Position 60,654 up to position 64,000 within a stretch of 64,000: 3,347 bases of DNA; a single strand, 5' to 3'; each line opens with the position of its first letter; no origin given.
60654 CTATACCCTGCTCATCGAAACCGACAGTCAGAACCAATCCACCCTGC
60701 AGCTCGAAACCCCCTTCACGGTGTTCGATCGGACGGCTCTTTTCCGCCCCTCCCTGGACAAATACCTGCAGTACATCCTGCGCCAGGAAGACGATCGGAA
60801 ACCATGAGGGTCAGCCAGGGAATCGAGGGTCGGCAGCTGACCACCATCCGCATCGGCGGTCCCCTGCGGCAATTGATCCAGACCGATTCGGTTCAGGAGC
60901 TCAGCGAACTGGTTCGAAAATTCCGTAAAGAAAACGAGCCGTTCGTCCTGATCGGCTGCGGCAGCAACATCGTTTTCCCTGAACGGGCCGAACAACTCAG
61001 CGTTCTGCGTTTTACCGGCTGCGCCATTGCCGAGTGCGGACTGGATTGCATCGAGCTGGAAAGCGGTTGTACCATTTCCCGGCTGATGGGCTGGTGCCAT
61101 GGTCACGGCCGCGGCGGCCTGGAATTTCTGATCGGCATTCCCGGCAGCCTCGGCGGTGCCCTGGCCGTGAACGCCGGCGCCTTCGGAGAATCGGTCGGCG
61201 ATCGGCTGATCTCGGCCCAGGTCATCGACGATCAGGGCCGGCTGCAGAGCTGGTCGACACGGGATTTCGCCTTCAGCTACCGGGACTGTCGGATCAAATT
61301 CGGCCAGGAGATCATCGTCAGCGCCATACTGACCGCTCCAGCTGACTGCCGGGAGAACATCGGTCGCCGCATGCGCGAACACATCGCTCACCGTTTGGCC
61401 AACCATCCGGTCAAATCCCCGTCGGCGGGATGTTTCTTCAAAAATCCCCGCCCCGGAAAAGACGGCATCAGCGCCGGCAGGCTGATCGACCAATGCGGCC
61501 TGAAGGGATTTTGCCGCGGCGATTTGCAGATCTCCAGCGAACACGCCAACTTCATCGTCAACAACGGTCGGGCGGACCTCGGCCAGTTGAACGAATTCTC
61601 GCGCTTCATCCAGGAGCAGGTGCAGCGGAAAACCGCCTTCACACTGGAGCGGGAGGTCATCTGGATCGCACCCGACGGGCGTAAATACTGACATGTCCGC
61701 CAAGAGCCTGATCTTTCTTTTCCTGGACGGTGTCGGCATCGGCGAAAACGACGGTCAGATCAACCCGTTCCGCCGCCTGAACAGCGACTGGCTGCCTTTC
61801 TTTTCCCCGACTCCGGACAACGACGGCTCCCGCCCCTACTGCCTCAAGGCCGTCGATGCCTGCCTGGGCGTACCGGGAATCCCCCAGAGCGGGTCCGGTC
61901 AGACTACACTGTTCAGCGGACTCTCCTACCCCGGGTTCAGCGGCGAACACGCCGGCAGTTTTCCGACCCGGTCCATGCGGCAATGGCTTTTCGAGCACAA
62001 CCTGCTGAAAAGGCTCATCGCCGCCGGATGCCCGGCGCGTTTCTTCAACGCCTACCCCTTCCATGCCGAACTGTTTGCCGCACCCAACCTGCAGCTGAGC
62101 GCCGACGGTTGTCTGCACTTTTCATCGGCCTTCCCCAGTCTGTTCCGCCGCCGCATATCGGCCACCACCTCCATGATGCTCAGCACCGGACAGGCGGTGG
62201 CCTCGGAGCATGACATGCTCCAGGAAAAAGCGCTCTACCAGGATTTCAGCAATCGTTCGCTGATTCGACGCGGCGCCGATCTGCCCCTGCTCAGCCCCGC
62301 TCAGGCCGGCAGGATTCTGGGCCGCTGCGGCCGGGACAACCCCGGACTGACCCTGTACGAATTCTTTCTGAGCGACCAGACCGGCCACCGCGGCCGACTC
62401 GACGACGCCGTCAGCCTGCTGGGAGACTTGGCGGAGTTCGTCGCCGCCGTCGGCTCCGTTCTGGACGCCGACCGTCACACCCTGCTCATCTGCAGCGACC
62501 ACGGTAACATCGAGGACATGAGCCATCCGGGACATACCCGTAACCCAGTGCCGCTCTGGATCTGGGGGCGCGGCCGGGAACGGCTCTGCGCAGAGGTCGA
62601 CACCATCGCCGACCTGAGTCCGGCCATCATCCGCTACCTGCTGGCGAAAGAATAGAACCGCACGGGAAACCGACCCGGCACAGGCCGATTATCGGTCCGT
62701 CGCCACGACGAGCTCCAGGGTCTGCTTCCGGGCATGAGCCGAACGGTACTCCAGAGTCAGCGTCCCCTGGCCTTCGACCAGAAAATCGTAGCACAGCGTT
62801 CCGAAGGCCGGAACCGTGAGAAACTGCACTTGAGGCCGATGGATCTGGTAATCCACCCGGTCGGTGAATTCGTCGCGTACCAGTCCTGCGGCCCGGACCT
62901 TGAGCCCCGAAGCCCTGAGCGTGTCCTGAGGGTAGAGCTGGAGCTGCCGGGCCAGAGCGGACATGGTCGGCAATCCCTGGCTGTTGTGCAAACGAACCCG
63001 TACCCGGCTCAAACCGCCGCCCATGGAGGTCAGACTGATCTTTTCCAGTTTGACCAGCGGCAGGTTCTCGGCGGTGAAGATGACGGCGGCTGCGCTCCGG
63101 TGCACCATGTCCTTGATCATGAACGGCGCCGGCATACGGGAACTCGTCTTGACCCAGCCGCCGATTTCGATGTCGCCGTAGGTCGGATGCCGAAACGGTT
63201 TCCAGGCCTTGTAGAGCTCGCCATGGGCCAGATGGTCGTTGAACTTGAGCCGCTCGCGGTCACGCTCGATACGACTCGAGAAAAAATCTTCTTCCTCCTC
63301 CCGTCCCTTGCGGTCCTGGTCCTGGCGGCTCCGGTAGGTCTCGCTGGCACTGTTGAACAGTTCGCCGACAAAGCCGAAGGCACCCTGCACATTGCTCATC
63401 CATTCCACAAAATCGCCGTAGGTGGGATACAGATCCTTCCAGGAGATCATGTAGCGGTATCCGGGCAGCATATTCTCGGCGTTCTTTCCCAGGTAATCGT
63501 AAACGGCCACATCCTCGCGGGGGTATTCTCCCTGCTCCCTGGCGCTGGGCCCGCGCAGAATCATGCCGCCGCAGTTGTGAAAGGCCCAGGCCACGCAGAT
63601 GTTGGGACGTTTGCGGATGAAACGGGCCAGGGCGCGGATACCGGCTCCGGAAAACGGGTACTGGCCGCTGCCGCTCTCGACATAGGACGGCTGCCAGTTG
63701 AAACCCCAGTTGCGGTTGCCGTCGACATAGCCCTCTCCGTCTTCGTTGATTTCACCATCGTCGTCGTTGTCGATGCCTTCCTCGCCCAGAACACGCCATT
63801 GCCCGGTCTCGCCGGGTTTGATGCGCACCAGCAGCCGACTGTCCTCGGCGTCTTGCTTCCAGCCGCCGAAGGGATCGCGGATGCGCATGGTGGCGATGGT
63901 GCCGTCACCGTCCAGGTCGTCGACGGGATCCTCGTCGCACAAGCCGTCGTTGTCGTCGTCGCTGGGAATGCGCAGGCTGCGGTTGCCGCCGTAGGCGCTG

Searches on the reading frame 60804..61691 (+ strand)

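Call 88: search_protein_families(library=pfam, proteins=[window:60804-61691:+], max_evalue=0.00001)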
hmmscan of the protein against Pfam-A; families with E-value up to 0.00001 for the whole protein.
window:60804-61691:+ (295 aa): 2 families
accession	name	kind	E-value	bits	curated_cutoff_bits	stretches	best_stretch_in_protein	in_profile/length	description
PF02873.21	MurB_C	-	4.6e-30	104.2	27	1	186-288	2-99/99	UDP-N-acetylenolpyruvoylglucosamine reductase, C-terminal domain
PF01565.28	FAD_binding_4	-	1.1e-13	51.5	26.4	1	24-148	4-136/139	FAD binding domain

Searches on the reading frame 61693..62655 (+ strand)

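Call 88: search_protein_families(library=pfam, proteins=[window:61693-62655:+], max_evalue=0.00001)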
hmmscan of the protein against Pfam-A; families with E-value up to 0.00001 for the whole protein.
window:61693-62655:+ (320 aa): 1 family
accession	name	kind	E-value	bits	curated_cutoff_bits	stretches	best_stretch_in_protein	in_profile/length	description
PF01676.23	Metalloenzyme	-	7.2e-15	55.6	24.3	1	227-319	157-251/252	Metalloenzyme superfamily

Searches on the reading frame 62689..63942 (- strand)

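Call 88: search_protein_families(library=pfam, proteins=[window:62689-63942:-], max_evalue=0.00001)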
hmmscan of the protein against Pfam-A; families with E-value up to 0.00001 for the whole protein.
window:62689-63942:- (417 aa): 1 family
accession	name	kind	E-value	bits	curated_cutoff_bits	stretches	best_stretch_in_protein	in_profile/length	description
PF00246.29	Peptidase_M14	-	3e-06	27.5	21.6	1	73-196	127-262/286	Zinc carboxypeptidase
